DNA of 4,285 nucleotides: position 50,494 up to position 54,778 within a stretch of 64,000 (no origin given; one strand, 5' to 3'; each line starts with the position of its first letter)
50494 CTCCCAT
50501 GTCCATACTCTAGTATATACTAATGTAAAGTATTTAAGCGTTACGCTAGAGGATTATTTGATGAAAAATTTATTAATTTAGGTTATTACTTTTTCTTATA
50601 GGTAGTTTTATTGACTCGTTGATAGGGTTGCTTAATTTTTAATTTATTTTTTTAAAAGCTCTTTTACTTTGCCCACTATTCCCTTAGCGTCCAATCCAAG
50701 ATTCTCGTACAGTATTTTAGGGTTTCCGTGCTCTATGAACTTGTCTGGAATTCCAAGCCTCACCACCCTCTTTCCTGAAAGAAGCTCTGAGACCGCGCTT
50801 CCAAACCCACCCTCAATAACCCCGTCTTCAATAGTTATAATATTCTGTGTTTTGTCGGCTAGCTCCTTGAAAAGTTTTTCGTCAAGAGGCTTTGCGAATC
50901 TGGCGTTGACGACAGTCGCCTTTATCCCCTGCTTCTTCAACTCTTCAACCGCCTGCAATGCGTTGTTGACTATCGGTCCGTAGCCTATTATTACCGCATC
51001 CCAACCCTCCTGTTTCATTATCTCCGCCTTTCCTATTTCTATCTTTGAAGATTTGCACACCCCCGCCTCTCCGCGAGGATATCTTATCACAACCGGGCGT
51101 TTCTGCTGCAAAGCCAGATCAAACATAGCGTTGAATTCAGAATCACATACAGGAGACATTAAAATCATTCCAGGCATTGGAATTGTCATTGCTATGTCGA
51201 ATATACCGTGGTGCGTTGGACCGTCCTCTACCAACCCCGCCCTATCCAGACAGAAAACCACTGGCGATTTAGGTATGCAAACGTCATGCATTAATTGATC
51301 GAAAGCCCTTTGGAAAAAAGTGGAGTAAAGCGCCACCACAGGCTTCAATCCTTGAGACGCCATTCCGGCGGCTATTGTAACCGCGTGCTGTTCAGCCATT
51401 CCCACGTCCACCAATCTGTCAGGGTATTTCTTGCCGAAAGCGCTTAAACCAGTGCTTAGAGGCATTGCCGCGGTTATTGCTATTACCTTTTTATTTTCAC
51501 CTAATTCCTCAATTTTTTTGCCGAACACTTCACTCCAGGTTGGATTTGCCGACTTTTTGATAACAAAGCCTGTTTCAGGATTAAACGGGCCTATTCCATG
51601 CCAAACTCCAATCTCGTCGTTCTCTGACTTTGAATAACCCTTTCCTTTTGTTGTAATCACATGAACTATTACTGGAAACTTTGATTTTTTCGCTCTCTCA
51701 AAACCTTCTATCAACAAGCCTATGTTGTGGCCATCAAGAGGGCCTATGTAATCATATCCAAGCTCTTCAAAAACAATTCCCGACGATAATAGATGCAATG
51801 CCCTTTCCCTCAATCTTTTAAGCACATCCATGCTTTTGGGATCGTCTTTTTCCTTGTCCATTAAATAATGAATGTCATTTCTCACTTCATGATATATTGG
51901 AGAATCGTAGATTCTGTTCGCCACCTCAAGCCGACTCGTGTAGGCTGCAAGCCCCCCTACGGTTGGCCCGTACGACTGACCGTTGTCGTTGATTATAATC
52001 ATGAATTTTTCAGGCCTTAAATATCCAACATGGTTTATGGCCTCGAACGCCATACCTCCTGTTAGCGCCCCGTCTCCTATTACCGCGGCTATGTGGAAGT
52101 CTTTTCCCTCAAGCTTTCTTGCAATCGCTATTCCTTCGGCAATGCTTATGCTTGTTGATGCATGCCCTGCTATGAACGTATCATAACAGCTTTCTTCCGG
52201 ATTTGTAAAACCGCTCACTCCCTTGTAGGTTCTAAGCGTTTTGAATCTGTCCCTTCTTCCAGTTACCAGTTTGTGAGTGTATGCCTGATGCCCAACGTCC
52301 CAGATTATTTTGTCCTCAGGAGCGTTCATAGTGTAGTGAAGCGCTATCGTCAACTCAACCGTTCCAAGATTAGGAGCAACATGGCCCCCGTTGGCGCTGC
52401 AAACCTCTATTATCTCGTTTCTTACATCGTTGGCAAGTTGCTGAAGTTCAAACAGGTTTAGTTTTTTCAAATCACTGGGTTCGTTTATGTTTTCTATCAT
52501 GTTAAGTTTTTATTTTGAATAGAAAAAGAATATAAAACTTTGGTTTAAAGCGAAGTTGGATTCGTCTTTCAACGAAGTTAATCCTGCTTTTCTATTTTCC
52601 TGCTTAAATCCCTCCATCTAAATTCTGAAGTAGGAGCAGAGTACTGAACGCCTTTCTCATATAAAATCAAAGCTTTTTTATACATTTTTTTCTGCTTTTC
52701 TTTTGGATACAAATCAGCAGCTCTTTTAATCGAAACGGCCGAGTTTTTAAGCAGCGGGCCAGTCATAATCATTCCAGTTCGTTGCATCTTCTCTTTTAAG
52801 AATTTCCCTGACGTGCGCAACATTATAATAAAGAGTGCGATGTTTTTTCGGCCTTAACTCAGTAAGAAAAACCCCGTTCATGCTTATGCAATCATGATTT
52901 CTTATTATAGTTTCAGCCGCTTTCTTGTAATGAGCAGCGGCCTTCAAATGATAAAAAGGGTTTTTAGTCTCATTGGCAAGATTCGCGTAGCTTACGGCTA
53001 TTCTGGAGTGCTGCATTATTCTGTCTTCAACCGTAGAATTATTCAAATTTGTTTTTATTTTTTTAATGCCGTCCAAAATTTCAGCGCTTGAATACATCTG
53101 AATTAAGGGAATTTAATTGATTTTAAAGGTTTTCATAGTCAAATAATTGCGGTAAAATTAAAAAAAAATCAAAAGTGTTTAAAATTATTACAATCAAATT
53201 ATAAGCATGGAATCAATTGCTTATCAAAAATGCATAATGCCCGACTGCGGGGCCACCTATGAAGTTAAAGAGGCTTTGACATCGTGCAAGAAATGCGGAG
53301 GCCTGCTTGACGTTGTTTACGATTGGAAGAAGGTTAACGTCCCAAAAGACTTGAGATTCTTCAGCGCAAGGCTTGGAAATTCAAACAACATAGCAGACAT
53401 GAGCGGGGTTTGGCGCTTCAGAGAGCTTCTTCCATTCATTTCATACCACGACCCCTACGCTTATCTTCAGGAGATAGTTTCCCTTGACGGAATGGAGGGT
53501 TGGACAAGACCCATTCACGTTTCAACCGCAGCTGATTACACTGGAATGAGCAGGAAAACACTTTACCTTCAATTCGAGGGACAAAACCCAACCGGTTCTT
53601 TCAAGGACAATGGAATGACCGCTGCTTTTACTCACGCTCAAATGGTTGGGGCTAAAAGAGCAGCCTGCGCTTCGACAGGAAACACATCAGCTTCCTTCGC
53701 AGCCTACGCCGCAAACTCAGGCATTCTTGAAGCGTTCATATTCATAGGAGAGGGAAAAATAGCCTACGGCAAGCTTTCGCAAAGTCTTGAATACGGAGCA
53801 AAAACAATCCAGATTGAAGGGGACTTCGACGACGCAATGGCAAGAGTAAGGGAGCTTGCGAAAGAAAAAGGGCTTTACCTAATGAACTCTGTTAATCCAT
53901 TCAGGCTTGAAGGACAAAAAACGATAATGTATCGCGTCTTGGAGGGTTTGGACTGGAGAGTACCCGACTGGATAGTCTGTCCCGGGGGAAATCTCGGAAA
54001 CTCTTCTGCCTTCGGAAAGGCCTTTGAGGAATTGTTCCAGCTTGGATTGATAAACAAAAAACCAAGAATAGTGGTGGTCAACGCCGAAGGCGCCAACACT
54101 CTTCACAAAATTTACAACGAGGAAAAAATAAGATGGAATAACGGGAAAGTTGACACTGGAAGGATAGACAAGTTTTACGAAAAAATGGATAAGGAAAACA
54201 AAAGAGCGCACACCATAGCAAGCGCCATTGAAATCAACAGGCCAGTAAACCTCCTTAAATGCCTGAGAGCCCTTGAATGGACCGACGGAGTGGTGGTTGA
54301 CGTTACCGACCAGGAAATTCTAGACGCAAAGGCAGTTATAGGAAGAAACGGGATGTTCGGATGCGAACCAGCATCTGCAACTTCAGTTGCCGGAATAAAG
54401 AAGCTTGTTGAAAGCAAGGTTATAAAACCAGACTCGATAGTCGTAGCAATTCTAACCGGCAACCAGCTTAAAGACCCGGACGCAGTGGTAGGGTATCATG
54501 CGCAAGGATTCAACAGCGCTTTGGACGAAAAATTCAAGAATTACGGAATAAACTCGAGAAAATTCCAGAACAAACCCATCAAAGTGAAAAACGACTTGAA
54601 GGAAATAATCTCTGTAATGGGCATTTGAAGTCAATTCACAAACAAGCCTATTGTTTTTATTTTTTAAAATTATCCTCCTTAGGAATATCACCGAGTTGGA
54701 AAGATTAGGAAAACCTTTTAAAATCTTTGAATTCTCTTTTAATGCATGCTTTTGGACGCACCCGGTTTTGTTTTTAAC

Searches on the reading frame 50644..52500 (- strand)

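Call 20: search_protein_families(library=pfam, proteins=[window:50644-52500:-], max_evalue=0.001)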
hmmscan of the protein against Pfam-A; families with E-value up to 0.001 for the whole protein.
window:50644-52500:- (618 aa): 6 families
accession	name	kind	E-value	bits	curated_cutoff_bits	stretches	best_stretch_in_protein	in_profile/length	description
PF13292.11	DXP_synthase_N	-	4.5e-103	344.7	21.2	1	3-283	2-274/274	1-deoxy-D-xylulose-5-phosphate synthase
PF02779.29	Transket_pyr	-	9.1e-37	126.8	27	1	320-478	3-171/174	Transketolase, pyrimidine binding domain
PF02780.25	Transketolase_C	-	3.1e-33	114.8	25.9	1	490-608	1-124/124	Transketolase, C-terminal domain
PF17147.9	PFOR_II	-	1.9e-06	28.6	27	1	501-571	2-72/102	Pyruvate:ferredoxin oxidoreductase core domain II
PF00676.26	E1_dh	-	9.9e-05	21.9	22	1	112-156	101-145/300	Dehydrogenase E1 component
PF22613.1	Transketolase_C_1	-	0.00076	20.1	27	0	499-541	11-53/113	Transketolase-like TK C-terminal domain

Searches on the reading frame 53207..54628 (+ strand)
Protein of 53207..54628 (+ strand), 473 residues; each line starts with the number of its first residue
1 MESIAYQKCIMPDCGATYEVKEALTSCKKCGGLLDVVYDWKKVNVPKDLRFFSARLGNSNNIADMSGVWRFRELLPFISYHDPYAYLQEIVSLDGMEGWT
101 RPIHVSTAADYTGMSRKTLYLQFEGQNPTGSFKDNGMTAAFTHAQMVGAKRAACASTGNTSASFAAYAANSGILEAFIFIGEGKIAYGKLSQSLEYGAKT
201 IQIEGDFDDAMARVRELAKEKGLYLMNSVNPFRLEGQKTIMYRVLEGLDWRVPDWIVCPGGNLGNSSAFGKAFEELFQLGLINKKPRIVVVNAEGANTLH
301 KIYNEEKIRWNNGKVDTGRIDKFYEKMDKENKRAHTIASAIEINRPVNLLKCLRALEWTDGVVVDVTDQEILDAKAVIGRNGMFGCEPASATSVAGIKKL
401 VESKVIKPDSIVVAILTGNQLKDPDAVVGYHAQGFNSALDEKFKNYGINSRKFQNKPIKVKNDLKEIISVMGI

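Call 20: search_protein_families(library=pfam, proteins=[window:53207-54628:+], max_evalue=0.001)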
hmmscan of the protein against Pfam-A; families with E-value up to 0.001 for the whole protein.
window:53207-54628:+ (473 aa): 1 family
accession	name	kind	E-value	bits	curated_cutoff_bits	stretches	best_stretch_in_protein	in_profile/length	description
PF00291.31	PALP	-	1.9e-52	178.9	35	1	111-418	19-295/295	Pyridoxal-phosphate dependent enzyme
